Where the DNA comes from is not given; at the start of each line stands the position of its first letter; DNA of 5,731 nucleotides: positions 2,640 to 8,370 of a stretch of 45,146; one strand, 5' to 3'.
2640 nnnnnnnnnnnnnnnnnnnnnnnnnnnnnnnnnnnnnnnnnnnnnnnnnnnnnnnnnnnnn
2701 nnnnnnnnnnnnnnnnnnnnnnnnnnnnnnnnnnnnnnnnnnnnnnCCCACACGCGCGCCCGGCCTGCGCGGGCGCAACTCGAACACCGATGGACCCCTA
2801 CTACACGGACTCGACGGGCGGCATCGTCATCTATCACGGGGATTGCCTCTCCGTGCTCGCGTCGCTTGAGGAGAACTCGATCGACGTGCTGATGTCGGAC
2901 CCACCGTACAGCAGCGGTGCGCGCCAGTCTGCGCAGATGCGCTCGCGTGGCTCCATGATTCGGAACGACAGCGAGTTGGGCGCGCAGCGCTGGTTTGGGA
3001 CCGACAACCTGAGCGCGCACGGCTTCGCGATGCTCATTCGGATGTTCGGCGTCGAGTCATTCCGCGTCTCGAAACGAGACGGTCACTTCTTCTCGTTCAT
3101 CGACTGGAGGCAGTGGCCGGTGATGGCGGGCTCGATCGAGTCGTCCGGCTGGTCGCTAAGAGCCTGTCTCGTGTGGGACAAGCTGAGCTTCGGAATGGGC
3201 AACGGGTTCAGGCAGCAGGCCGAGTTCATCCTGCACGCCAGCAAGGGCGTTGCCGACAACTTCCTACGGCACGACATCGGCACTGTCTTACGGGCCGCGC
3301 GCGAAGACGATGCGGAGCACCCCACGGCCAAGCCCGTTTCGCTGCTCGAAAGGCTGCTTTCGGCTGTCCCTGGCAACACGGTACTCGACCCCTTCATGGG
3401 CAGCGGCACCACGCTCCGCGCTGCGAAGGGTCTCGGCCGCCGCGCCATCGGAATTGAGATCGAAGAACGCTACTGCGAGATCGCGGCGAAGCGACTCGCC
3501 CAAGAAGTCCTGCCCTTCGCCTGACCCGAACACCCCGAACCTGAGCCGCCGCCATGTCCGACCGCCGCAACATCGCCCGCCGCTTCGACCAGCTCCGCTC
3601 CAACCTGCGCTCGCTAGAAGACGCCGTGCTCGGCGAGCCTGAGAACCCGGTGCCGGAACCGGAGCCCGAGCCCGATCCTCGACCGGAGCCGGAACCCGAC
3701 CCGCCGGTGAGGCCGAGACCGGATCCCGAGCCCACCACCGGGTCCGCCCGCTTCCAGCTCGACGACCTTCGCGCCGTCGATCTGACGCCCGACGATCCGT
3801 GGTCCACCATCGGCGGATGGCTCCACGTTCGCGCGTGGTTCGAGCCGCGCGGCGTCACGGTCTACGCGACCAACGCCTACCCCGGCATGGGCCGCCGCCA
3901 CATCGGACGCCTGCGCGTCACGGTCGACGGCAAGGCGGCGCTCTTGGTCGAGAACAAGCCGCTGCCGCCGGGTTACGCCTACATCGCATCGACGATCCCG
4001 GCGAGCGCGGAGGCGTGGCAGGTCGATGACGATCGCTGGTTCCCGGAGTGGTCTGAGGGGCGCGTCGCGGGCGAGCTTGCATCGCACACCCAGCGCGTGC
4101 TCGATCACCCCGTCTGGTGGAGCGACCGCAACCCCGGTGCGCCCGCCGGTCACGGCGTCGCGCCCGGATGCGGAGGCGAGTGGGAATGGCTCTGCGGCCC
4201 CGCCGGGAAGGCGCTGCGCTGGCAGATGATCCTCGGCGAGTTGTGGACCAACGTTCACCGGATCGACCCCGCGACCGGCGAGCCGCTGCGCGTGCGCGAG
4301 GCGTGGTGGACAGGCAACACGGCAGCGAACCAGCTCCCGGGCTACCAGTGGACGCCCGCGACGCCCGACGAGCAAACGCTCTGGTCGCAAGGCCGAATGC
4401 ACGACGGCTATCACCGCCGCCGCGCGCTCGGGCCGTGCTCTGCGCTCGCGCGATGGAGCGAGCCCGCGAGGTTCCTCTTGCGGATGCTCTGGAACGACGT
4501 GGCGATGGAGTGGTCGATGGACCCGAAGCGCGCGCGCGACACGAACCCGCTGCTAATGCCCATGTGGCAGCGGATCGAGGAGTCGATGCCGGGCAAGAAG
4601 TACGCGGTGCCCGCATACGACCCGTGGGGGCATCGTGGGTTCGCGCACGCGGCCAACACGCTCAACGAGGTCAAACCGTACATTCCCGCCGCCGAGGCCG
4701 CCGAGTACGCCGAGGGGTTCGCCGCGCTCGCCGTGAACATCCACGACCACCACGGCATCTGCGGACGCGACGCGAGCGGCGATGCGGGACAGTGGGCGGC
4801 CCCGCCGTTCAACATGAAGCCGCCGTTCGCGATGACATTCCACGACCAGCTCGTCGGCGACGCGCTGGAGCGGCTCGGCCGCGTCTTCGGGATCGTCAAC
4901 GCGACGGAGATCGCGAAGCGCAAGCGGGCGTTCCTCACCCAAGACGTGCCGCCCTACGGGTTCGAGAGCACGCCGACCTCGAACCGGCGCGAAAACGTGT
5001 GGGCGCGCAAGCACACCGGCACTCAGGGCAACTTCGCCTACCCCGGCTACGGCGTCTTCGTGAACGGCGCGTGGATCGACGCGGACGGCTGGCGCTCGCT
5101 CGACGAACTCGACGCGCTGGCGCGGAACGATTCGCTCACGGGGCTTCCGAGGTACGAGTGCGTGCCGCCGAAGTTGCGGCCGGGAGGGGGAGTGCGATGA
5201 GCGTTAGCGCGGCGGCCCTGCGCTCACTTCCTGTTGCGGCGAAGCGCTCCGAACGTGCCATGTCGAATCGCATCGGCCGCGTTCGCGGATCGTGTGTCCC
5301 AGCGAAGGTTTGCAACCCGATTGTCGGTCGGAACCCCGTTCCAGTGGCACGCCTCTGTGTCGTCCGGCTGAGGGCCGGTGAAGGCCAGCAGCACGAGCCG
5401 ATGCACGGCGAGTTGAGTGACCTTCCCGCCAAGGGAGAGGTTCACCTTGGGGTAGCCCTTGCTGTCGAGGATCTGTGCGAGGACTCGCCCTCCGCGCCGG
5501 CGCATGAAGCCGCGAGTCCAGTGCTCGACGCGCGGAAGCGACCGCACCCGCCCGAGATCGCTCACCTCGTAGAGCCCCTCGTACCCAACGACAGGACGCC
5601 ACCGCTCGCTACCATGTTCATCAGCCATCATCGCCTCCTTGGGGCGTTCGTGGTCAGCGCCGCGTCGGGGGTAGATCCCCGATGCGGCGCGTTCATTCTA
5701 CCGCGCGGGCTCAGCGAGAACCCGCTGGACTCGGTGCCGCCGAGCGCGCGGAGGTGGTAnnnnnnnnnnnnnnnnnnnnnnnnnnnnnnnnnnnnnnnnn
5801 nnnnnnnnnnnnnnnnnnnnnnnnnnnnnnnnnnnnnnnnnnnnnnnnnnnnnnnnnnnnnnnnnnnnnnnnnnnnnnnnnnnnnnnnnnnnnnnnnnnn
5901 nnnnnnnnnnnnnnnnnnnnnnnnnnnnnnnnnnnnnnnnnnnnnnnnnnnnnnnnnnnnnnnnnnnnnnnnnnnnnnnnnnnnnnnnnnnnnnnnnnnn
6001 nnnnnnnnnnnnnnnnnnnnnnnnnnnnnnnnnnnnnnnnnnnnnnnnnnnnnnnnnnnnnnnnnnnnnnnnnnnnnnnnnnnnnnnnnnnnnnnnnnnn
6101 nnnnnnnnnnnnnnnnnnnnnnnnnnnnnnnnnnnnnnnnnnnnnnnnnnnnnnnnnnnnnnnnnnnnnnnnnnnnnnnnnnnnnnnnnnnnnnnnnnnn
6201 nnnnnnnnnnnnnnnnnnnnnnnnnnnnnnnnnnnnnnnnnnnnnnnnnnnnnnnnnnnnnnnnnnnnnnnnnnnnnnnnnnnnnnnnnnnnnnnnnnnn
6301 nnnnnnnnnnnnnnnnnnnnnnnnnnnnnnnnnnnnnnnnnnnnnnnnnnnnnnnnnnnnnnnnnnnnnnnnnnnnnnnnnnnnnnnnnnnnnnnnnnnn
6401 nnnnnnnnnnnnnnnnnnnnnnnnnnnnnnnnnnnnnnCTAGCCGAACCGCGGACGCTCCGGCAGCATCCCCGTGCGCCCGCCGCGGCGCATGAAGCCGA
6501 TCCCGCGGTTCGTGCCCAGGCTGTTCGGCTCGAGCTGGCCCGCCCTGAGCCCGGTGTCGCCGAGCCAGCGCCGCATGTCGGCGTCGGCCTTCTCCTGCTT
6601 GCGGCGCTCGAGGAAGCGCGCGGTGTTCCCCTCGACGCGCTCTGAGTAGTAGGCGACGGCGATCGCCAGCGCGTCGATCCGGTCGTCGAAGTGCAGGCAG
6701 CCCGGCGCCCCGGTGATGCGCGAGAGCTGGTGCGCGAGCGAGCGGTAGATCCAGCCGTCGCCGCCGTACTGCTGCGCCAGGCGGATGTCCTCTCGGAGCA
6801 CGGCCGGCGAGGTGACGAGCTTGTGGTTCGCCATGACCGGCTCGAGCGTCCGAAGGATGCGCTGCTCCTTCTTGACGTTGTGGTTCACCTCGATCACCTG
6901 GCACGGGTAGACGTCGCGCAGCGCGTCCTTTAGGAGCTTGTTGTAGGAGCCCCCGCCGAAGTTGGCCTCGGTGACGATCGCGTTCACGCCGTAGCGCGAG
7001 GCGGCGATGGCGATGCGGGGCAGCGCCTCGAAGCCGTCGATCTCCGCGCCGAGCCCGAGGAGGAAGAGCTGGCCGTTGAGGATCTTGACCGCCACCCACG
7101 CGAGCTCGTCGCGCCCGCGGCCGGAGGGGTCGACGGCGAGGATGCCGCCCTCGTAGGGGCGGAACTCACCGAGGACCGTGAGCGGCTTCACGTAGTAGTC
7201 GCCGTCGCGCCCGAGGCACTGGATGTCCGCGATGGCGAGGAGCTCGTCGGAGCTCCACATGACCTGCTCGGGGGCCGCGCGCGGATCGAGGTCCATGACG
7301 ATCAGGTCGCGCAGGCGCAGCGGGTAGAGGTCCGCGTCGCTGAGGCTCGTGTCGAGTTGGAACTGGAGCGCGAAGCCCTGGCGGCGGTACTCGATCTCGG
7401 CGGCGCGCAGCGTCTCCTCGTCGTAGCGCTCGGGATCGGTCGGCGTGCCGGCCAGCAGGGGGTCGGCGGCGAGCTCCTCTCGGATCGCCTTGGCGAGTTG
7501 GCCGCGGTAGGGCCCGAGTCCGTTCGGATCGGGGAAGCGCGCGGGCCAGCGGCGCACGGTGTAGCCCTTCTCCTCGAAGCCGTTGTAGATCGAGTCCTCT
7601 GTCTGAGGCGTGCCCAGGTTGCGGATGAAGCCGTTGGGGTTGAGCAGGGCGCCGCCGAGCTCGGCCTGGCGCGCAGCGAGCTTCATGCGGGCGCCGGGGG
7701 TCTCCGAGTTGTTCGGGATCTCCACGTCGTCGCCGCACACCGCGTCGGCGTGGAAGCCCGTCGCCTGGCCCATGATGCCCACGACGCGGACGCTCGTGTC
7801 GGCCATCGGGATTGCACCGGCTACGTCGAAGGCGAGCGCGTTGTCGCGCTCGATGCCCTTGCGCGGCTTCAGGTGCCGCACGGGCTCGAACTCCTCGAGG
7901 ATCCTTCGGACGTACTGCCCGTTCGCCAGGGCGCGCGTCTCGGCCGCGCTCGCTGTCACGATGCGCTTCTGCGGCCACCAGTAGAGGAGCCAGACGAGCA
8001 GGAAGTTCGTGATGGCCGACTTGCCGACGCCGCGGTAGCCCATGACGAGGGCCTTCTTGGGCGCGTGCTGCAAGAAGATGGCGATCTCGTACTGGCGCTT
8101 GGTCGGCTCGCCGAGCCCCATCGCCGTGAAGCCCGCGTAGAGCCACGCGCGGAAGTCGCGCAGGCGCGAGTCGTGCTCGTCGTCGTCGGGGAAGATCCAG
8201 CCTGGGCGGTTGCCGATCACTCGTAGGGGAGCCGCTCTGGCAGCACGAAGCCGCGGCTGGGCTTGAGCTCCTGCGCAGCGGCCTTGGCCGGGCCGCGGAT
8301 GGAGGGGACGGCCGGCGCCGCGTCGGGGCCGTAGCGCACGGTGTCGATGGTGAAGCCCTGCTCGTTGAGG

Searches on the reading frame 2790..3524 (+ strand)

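Call 20: search_protein_families(library=phrogs, proteins=[window:2790-3524:+], max_evalue=0.001)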
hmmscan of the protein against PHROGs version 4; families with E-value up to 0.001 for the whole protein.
window:2790-3524:+ (244 aa): 12 families
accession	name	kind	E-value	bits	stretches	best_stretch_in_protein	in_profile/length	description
phrog_67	-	other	1.4e-58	200.6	1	1-241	115-348/743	DNA methyltransferase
phrog_498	-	other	1.4e-35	123.9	1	22-238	214-422/633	DNA methyltransferase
phrog_3008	-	other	4.6e-21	76.2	1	170-238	143-213/244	DNA methyltransferase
phrog_23148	-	unknown function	5.5e-16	60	1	168-237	76-147/165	-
phrog_6952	-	other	8.3e-14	52.8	1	176-237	113-176/181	DNA methyltransferase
phrog_18293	-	other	6e-13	49.8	1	167-238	35-109/119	methyltransferase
phrog_23085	-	unknown function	1.4e-12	48.4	1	169-236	36-105/138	-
phrog_6025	-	other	1.9e-12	48.2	1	12-68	12-70/192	DNA methyltransferase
phrog_8769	-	other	2.5e-11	44.2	1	188-238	6-55/71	methyltransferase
phrog_18146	-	other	6.5e-08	32.9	1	193-225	67-100/452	DNA methyltransferase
phrog_16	-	DNA, RNA and nucleotide metabolism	1.6e-05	24.3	1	170-238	841-911/986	DNA helicase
phrog_12862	-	unknown function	0.00013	22.8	1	14-41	5-32/149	-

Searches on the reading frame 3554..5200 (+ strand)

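Call 20: search_protein_families(library=phrogs, proteins=[window:3554-5200:+], max_evalue=0.001)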
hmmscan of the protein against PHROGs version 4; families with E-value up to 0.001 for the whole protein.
window:3554-5200:+ (548 aa): 0 families

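Call 45: search_protein_families(library=pfam, proteins=[window:3554-5200:+], max_evalue=0.01)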
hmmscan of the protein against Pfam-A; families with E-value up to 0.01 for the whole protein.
window:3554-5200:+ (548 aa): 1 family
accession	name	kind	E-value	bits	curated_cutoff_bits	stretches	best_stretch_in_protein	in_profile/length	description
PF05887.16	Trypan_PARP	-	0.0064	16.9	100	0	28-65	76-114/134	Procyclic acidic repetitive protein (PARP)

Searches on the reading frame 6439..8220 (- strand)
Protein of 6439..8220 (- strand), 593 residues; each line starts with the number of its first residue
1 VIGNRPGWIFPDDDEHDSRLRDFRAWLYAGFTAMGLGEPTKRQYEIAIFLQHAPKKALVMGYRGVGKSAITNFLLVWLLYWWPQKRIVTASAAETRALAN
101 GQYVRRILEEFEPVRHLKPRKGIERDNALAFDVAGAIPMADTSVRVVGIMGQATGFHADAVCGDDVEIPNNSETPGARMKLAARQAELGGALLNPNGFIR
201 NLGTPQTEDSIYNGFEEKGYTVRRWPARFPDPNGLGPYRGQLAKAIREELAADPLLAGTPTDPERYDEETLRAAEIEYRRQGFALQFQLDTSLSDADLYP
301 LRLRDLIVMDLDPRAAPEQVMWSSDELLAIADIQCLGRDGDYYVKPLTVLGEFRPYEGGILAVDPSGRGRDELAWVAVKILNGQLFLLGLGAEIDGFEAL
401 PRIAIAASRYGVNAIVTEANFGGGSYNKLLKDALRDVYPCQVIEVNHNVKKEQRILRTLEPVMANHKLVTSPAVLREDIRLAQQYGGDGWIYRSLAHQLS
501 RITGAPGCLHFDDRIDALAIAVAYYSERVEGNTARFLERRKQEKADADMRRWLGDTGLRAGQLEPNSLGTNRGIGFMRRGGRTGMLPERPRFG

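Call 20: search_protein_families(library=phrogs, proteins=[window:6439-8220:-], max_evalue=0.001)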
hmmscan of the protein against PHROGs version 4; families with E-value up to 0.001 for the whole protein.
window:6439-8220:- (593 aa): 5 families
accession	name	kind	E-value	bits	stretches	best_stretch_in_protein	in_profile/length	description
phrog_38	-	head and packaging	1.2e-79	269.9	1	20-558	270-729/760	terminase large subunit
phrog_17672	-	head and packaging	1.2e-54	186.8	1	40-368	51-390/395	terminase large subunit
phrog_15524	-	head and packaging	5.6e-46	158.1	1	360-545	6-193/249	terminase large subunit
phrog_4758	-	head and packaging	3.4e-14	53.8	1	63-209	66-212/243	terminase large subunit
phrog_2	-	head and packaging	1.1e-06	28.8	0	50-228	158-239/807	terminase large subunit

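Call 28: find_encoding_contigs(protein=window:6439-8220:-, flank=10000, max_places=2)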
Protein window:6439-8220:- (593 aa): no gene with exactly this product is on record in the collection.
